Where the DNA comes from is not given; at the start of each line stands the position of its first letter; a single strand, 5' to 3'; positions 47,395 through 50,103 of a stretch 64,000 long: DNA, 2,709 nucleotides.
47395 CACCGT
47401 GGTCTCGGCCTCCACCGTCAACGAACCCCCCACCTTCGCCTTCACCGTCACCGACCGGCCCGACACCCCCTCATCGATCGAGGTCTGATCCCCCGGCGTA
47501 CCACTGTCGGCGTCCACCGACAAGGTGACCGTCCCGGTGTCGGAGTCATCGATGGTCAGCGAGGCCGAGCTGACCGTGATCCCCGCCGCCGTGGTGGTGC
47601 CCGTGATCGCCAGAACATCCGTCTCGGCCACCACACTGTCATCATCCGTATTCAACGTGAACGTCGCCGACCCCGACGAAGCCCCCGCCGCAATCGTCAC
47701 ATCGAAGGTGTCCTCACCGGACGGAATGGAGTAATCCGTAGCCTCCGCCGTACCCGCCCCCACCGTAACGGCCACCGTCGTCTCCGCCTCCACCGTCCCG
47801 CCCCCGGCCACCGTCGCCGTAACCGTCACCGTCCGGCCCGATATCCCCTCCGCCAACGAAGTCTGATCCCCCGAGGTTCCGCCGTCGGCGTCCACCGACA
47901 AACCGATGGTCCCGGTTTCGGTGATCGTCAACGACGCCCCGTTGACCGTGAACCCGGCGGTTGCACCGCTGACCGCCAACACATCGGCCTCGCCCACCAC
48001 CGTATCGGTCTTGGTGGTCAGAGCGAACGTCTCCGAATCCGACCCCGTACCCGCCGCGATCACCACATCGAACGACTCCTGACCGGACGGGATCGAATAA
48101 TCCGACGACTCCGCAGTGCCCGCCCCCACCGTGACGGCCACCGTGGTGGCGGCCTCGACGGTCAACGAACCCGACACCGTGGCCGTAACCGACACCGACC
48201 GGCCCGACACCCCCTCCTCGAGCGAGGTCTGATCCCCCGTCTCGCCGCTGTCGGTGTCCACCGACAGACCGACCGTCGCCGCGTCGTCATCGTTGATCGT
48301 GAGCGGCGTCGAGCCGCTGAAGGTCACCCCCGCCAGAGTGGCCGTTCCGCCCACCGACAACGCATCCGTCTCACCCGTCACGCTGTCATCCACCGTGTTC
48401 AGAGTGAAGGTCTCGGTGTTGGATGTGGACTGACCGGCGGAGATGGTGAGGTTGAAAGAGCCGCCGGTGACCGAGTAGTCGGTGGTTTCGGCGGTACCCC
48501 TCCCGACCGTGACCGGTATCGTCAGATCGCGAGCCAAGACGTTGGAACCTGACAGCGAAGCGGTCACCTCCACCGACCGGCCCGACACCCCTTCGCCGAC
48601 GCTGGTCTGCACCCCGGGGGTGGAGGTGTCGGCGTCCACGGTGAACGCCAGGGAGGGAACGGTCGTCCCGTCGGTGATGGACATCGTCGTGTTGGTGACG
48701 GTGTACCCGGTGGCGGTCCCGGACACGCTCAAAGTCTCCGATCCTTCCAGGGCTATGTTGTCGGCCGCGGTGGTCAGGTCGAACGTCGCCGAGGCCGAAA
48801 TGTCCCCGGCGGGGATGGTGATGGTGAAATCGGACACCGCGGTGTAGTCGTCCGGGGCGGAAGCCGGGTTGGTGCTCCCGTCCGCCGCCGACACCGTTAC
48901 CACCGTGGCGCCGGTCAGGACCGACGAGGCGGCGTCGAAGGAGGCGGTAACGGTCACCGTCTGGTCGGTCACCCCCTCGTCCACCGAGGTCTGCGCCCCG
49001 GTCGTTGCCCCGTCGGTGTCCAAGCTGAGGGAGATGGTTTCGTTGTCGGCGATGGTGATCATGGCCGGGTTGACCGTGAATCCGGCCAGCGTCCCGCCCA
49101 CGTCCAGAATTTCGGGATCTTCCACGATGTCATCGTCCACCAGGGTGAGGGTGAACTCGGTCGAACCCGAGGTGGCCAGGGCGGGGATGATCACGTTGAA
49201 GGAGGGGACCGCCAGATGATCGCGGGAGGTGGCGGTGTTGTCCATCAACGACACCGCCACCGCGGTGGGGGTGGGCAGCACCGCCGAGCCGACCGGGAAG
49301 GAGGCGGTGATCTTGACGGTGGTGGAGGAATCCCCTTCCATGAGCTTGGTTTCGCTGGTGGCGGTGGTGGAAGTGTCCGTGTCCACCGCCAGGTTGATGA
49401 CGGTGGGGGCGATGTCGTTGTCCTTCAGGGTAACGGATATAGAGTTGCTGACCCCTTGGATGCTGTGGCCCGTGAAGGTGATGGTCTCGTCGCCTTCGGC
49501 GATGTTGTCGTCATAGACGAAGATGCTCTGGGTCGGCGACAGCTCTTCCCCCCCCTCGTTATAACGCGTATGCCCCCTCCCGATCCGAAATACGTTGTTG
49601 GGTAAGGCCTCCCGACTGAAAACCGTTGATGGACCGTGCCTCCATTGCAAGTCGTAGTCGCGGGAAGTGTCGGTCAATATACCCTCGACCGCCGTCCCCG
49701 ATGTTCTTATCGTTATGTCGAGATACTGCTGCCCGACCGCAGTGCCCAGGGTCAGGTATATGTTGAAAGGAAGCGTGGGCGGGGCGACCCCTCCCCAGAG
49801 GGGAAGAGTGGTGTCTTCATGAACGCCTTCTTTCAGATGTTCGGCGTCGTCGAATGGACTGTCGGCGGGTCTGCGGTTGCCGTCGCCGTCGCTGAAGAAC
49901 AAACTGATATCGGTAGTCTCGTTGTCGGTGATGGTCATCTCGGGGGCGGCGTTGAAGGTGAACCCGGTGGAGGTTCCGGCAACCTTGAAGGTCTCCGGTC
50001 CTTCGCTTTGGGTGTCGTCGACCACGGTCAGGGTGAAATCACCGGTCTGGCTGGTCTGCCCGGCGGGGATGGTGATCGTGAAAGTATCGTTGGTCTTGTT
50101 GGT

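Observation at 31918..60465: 28.5 kb single gene encoding a 9515-aa SLH-anchored Calx-beta polyprotein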

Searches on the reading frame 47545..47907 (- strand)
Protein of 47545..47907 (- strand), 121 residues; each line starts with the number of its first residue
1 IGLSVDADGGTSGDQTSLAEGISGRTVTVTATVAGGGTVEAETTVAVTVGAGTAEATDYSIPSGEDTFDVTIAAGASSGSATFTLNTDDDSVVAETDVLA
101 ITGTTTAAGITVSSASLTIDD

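Call 10: search_protein_families(library=pfam, proteins=[window:47545-47907:-], max_evalue=10)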
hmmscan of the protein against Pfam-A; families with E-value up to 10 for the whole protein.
window:47545-47907:- (121 aa): 5 families
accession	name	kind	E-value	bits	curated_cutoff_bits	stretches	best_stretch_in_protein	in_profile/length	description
PF07705.17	CARDB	-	0.018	15.7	22.7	1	18-97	12-93/101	CARDB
PF08522.16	BT_3987-like_N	-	0.027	15.6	25.9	1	15-90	15-101/120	BT_3987-like, N-terminal domain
PF19135.5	DUF5818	-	0.04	13.9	27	1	24-43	34-53/57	Protein of unknown function (DUF5818)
PF16569.11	GramPos_pilinBB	-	0.12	13.7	30.5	1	27-74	22-69/116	Gram-positive pilin backbone subunit 2, Cna-B-like domain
PF12733.13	Cadherin-like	-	0.68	10.9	24.2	1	26-86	28-85/89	Cadherin-like beta sandwich domain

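Call 17: search_protein_families(library=ncbifam, proteins=[window:47545-47907:-], max_evalue=1)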
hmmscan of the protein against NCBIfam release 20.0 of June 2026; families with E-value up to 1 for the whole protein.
window:47545-47907:- (121 aa): 0 families

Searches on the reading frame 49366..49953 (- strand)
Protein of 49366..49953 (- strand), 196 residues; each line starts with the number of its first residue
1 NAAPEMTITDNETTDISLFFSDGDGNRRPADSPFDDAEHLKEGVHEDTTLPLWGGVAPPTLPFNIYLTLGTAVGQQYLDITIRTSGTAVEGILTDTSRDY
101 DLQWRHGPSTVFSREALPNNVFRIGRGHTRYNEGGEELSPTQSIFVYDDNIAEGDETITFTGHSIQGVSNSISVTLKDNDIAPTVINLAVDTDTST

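Call 10: search_protein_families(library=pfam, proteins=[window:49366-49953:-], max_evalue=10)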
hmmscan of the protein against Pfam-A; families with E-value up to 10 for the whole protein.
window:49366-49953:- (196 aa): 0 families

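Call 17: search_protein_families(library=ncbifam, proteins=[window:49366-49953:-], max_evalue=1)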
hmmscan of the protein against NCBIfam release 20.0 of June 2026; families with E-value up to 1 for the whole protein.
window:49366-49953:- (196 aa): 0 families
